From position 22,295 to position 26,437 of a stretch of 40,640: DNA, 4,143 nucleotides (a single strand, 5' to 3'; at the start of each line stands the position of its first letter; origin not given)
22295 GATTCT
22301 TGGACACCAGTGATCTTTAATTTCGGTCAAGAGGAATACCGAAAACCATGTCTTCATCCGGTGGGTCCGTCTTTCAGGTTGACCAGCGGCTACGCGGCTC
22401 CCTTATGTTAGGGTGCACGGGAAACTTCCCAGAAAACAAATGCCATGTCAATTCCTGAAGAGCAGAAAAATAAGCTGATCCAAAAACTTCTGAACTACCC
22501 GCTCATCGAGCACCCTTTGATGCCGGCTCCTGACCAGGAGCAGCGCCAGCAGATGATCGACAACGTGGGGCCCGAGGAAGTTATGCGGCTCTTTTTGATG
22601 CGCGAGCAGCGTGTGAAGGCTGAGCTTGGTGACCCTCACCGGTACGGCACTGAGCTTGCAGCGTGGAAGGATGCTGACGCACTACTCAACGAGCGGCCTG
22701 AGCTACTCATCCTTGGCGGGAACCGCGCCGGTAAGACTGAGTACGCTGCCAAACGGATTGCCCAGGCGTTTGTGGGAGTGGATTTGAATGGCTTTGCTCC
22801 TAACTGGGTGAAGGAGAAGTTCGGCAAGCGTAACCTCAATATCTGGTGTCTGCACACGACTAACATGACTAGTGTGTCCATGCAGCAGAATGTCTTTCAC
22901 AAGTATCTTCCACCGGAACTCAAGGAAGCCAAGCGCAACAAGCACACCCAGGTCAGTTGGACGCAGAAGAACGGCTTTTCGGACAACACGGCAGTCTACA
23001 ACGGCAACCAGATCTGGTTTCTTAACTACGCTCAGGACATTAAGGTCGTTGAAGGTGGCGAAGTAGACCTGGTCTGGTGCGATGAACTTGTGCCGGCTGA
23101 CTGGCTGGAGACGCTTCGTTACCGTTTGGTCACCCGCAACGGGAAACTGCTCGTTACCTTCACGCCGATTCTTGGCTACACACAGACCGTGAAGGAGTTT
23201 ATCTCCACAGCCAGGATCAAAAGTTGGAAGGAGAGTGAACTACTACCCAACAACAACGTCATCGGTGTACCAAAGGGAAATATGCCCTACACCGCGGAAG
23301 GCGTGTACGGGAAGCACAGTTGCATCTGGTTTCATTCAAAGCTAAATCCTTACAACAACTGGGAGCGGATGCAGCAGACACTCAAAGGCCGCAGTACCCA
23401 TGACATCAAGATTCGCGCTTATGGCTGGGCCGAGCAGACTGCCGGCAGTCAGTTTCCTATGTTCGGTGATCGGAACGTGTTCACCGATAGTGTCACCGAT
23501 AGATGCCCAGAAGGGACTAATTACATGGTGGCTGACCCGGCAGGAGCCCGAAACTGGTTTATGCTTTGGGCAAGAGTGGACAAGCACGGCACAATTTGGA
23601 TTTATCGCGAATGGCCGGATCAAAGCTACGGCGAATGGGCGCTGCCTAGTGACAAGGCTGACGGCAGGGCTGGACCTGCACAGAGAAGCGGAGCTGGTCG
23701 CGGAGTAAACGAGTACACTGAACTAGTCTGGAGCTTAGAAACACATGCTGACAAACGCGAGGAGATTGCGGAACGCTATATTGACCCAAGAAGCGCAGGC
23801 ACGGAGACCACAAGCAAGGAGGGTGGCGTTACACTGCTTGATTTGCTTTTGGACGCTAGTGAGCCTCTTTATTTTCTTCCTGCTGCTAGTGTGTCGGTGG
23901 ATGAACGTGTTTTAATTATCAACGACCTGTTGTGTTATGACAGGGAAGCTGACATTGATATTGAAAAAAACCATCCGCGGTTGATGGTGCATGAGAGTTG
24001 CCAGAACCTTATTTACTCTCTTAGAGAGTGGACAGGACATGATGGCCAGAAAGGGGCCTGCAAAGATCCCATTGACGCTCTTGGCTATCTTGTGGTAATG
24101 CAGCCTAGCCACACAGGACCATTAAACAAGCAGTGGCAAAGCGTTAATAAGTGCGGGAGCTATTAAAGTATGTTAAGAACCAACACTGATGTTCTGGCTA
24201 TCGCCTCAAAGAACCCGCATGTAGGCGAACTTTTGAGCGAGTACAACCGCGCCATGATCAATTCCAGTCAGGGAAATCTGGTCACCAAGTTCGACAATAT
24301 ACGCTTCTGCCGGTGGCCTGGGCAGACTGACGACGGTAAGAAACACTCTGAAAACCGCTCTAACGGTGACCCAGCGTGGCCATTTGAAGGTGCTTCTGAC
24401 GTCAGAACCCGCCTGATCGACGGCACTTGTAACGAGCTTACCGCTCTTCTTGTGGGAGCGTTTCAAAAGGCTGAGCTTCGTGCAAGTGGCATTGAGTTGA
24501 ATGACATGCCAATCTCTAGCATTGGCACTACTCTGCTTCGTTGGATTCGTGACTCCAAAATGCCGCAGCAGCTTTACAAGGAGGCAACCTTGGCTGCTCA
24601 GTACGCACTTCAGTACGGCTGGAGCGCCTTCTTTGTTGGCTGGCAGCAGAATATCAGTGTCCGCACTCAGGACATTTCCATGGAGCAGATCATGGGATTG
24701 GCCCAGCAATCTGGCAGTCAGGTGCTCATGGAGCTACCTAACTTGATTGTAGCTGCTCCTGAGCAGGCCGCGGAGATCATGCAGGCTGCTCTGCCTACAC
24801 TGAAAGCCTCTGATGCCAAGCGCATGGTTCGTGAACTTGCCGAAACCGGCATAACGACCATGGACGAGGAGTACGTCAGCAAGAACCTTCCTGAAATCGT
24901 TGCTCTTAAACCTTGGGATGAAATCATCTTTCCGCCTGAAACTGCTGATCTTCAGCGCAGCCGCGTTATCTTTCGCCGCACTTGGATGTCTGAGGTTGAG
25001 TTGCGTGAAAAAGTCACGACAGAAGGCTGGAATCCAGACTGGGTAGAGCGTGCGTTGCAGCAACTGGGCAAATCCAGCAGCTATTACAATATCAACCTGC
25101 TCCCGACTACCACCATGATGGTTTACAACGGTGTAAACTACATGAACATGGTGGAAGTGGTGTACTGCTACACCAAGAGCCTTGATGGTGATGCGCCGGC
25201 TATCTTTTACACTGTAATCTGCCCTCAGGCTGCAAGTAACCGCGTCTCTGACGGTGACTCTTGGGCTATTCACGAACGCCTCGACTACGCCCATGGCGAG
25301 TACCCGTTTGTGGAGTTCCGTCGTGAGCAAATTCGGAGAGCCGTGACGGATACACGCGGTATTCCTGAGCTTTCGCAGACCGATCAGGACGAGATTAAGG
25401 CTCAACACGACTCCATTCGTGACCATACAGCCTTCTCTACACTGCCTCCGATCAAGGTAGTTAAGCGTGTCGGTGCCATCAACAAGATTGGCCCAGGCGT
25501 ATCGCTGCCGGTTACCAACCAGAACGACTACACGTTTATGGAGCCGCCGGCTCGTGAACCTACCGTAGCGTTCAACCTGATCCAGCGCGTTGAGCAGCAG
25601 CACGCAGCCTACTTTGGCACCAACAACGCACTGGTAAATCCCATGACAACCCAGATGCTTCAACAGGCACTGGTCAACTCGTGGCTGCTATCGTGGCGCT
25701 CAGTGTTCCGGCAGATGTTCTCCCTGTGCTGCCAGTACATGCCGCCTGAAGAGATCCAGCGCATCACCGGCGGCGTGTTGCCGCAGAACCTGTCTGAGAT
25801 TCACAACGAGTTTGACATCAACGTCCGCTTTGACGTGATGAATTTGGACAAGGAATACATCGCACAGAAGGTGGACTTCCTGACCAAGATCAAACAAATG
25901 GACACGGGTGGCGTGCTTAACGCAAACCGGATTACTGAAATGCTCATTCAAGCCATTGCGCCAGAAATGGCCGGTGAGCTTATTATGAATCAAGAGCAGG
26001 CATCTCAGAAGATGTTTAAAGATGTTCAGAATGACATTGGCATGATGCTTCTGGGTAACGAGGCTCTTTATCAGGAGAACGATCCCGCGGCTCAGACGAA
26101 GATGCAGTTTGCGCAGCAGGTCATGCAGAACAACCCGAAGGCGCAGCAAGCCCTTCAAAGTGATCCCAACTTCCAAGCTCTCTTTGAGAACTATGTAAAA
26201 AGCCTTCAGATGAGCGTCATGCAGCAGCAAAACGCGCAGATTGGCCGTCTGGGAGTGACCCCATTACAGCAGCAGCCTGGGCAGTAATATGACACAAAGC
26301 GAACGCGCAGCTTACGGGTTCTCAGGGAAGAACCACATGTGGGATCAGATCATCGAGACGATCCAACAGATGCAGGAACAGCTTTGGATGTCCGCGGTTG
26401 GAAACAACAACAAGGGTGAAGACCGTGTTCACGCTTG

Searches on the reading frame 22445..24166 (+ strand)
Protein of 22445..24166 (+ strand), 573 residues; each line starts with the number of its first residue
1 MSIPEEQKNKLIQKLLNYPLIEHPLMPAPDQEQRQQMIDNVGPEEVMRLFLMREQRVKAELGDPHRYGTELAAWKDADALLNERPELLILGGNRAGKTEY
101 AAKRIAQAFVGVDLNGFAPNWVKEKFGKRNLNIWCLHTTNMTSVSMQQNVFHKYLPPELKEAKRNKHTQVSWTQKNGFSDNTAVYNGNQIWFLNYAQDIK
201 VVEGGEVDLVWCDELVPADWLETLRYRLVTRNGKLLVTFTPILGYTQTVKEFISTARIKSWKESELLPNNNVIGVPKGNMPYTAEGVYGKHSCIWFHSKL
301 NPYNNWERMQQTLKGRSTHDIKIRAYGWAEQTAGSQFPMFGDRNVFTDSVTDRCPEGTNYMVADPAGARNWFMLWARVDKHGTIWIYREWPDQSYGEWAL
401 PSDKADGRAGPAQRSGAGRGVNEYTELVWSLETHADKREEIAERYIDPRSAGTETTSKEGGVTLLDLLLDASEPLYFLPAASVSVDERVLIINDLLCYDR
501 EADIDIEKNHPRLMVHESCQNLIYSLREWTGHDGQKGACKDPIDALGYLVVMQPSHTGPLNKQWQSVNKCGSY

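Call 7: search_protein_families(library=phrogs, proteins=[window:22445-24166:+], max_evalue=0.001)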
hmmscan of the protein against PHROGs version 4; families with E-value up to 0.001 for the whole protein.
window:22445-24166:+ (573 aa): 1 family
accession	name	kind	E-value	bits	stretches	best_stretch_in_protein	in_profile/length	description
phrog_31467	-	unknown function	0.00068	20.2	0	88-256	59-235/261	-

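Call 9: search_protein_families(library=pfam, proteins=[window:22445-24166:+], max_evalue=0.001)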
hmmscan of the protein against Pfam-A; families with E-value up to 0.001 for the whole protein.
window:22445-24166:+ (573 aa): 1 family
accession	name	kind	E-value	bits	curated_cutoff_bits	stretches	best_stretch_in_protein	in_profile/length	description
PF03237.21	Terminase_6N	-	3.6e-07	30.5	22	1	88-338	1-209/215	Terminase large subunit, T4likevirus-type, N-terminal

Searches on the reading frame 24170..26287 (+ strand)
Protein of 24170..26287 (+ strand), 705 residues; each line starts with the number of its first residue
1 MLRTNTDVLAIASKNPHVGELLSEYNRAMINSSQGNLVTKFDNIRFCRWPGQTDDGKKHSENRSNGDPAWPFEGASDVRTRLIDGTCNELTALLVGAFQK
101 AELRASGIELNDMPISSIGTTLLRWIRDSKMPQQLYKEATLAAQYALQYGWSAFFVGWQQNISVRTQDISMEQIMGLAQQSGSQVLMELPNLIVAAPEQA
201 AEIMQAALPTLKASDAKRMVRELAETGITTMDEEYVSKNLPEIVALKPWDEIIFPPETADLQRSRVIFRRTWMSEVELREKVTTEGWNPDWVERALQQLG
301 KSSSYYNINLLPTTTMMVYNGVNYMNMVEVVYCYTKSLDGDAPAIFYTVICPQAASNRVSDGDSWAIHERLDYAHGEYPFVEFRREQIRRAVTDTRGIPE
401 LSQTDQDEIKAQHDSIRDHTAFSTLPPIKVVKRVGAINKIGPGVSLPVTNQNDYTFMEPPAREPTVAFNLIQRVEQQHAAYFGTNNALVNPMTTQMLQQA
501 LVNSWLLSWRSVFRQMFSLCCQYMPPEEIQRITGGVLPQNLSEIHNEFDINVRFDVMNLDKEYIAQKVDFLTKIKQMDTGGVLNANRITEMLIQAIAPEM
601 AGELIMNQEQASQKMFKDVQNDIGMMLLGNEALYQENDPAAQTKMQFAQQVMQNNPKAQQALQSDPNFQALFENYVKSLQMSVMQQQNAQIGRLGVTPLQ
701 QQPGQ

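Call 7: search_protein_families(library=phrogs, proteins=[window:24170-26287:+], max_evalue=0.001)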
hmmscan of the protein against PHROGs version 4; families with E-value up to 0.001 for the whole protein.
window:24170-26287:+ (705 aa): 0 families

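Call 9: search_protein_families(library=pfam, proteins=[window:24170-26287:+], max_evalue=0.001)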
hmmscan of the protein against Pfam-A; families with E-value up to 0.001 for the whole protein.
window:24170-26287:+ (705 aa): 1 family
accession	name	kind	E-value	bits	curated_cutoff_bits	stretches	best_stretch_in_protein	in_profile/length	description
PF23899.1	SU10_portal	-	9.1e-09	34.7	30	1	509-653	463-591/593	Phage SU10 portal protein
